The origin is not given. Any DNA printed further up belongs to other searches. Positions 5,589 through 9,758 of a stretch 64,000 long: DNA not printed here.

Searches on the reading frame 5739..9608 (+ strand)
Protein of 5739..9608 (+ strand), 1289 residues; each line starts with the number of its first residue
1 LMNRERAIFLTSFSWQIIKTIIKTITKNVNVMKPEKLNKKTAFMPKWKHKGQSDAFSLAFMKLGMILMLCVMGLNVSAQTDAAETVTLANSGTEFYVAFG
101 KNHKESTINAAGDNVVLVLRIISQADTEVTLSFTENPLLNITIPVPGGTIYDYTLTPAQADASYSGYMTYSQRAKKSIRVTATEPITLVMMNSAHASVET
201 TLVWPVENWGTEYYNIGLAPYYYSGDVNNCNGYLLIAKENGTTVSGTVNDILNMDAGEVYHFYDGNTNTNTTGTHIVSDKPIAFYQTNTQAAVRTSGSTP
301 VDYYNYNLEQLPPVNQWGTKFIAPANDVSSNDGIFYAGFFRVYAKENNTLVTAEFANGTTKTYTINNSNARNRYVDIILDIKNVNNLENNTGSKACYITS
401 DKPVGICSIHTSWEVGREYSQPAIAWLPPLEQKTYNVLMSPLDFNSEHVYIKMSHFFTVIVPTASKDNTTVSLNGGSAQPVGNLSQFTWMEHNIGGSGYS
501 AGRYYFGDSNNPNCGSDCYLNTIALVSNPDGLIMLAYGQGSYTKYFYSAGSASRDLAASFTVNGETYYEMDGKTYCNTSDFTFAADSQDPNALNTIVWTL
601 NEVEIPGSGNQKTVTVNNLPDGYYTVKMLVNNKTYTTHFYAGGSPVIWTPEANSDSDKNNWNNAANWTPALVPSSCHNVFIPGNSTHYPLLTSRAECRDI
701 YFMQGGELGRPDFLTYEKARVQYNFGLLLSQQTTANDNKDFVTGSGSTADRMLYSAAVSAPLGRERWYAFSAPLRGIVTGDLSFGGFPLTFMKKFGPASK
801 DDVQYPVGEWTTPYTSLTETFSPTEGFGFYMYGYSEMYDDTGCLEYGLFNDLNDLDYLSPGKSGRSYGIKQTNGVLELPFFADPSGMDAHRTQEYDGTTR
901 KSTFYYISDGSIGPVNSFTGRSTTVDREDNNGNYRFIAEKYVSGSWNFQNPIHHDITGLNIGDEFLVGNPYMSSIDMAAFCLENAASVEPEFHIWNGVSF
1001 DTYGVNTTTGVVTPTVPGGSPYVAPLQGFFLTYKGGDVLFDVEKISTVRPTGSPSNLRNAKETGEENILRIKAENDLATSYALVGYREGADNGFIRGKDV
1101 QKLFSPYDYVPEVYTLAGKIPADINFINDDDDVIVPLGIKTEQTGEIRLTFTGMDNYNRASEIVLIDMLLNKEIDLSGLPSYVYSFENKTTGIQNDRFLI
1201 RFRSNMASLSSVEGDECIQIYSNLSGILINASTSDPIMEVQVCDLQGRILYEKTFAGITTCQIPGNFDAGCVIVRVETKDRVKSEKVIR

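Call 63: search_protein_families(library=pfam, proteins=[window:5739-9608:+], max_evalue=0.001)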
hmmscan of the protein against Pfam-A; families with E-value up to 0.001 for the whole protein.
window:5739-9608:+ (1289 aa): 1 family
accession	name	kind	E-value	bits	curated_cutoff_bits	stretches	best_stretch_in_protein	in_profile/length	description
PF17517.7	IgGFc_binding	-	1.2e-30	107.2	25.6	2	200-495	2-278/297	IgGFc binding protein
